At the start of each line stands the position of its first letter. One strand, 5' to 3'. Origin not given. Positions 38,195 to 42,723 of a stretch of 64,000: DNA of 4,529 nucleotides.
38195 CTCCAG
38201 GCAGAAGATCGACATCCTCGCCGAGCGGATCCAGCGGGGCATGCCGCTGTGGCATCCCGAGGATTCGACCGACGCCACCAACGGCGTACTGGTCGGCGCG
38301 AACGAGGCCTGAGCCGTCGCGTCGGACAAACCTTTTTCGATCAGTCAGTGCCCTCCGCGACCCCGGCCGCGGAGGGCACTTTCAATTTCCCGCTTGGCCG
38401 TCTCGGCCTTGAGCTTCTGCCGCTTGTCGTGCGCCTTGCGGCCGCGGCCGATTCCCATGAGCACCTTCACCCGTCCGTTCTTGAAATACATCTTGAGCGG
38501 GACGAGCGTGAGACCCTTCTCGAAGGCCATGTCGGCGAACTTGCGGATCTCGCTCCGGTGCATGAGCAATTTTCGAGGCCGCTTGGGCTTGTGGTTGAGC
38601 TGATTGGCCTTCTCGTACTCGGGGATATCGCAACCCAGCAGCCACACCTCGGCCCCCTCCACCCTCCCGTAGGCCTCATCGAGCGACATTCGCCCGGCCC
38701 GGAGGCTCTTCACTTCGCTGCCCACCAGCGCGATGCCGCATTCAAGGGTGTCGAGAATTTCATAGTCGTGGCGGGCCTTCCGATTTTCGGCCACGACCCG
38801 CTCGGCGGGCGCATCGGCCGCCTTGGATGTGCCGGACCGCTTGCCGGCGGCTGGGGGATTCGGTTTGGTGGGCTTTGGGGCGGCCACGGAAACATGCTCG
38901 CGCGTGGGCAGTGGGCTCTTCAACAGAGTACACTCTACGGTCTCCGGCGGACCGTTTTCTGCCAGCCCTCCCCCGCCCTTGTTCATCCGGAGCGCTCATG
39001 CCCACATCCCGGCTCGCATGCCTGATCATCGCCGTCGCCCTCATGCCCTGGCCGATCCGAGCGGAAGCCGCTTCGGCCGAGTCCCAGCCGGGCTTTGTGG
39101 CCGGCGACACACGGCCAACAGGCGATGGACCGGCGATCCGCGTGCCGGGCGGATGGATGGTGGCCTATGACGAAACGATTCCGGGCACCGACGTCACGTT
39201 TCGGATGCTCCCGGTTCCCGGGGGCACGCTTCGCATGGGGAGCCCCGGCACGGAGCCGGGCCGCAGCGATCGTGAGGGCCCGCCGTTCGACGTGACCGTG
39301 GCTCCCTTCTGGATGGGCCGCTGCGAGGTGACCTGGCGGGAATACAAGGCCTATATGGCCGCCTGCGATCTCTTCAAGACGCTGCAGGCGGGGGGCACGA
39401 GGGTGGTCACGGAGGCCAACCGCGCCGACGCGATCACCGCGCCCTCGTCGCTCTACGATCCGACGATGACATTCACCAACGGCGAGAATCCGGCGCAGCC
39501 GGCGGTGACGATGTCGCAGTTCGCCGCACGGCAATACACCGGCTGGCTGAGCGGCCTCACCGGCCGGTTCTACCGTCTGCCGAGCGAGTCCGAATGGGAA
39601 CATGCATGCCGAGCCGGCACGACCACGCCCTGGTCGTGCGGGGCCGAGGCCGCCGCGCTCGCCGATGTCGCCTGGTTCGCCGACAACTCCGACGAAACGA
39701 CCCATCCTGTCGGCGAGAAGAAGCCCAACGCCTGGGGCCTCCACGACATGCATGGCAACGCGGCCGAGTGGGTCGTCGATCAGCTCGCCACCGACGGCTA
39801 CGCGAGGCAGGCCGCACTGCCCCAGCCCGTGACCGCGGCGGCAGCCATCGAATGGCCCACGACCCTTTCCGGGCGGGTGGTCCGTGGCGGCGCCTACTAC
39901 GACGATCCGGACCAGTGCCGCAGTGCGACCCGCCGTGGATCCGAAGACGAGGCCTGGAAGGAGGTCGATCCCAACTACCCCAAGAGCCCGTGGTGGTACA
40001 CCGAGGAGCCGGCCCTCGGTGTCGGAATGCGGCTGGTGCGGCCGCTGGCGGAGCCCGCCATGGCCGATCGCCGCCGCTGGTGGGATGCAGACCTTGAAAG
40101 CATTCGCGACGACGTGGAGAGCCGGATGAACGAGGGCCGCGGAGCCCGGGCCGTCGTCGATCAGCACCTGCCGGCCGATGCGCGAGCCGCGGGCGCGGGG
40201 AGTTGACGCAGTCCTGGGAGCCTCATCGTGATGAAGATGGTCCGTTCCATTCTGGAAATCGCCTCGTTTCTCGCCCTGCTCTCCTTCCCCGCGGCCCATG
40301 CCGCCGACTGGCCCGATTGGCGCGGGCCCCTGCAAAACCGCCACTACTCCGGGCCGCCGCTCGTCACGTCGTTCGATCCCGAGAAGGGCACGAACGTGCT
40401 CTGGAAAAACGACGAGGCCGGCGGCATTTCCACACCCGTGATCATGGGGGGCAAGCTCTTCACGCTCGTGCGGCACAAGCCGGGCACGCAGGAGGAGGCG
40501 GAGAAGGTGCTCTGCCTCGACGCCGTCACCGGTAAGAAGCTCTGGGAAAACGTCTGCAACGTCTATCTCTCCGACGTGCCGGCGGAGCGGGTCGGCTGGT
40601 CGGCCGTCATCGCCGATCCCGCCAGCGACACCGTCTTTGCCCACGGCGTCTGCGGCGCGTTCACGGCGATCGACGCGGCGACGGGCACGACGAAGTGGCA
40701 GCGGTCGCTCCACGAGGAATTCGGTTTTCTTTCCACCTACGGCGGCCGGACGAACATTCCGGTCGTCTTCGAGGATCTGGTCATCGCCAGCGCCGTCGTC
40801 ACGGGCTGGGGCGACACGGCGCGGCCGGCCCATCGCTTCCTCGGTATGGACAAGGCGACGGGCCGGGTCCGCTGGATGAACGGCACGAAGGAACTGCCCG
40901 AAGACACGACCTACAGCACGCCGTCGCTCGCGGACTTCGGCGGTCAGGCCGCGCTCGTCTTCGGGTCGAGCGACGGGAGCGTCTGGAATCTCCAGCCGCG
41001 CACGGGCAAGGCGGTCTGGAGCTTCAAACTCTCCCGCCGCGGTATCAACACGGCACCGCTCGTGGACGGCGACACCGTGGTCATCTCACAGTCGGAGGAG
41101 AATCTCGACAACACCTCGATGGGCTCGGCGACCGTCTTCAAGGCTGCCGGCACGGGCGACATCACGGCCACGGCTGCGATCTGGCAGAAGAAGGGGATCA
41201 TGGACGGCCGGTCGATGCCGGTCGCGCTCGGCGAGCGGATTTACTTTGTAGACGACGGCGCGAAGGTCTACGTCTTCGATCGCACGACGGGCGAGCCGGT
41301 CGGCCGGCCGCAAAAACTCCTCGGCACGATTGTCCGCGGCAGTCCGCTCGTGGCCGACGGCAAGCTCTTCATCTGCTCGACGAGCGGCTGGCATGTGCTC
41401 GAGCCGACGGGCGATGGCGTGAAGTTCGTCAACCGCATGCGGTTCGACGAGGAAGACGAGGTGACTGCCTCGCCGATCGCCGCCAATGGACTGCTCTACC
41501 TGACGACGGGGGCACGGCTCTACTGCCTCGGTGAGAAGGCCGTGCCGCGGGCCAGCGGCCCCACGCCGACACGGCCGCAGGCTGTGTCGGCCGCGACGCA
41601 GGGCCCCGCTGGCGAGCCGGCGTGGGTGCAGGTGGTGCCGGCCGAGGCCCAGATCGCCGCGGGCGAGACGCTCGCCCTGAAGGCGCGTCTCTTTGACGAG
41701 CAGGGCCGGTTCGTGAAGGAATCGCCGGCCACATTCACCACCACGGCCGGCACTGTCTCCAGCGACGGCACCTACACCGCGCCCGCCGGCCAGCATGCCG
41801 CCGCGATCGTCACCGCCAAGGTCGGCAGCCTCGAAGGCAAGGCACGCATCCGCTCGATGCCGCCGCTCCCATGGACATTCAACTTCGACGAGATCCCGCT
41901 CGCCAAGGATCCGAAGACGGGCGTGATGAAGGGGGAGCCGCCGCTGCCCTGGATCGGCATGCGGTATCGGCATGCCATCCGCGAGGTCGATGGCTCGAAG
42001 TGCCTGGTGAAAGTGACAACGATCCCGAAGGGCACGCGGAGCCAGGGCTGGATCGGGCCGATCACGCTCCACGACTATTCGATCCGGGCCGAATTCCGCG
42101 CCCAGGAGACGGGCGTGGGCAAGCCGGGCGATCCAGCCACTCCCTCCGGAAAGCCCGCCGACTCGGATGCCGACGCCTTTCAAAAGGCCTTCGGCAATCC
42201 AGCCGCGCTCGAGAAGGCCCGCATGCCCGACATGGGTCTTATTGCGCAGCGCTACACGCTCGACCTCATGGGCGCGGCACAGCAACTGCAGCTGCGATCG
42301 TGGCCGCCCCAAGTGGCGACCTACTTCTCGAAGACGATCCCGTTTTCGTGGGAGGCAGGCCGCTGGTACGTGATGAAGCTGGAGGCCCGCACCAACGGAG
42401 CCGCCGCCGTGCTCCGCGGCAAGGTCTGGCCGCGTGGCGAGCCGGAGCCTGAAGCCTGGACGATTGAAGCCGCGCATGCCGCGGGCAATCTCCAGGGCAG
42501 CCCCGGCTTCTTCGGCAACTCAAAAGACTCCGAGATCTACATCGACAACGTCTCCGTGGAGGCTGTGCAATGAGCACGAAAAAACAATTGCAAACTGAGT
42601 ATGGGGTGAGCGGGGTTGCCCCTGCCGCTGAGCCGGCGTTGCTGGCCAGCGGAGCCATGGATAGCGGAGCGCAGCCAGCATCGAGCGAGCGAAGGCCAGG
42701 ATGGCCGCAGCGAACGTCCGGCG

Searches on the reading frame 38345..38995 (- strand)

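Call 95: search_protein_families(library=pfam, proteins=[window:38345-38995:-], max_evalue=0.00001)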
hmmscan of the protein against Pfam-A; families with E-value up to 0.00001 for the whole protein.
window:38345-38995:- (216 aa): 1 family
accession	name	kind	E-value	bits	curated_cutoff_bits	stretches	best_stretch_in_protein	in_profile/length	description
PF01668.23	SmpB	-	5.4e-55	185.7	27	1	68-209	1-142/143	SmpB protein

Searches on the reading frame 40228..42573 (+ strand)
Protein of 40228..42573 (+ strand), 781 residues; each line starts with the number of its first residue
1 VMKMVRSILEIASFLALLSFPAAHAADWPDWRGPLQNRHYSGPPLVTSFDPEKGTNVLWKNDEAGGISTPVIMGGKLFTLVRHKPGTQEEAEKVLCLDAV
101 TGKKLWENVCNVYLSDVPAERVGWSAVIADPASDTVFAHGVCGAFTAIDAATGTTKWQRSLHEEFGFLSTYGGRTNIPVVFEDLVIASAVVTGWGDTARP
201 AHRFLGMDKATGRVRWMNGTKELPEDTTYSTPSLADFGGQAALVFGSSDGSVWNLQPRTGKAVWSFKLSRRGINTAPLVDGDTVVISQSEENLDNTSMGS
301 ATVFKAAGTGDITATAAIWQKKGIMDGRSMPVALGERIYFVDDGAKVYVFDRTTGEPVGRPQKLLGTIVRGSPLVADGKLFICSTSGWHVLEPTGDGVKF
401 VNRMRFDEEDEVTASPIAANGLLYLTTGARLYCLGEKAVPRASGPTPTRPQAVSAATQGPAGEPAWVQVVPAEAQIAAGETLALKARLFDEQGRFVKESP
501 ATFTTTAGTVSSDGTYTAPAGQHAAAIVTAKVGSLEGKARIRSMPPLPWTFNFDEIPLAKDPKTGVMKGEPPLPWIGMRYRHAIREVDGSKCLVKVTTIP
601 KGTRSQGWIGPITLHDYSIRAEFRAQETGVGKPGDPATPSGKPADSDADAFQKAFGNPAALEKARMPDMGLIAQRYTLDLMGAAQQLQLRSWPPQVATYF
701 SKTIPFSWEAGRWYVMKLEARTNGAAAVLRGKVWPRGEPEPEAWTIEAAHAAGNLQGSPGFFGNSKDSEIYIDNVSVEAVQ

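Call 13: search_protein_families(library=pfam, proteins=[window:40228-42573:+])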
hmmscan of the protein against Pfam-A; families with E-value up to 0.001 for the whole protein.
window:40228-42573:+ (781 aa): 3 families
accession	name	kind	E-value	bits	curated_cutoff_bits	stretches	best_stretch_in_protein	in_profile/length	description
PF13360.13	PQQ_2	-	2e-25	90.3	27.6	1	94-357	5-229/233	Outer membrane protein assembly factor BamB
PF13570.13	Beta-prop_ACSF4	-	3e-08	33.9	133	0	206-298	75-162/329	Beta-alanine-activating enzyme, beta-propeller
PF01011.28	PQQ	-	5e-08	32.5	26.7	1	68-217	51-205/595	Glucose/ethanol/alcohol dehydrogenase, beta-propeller domain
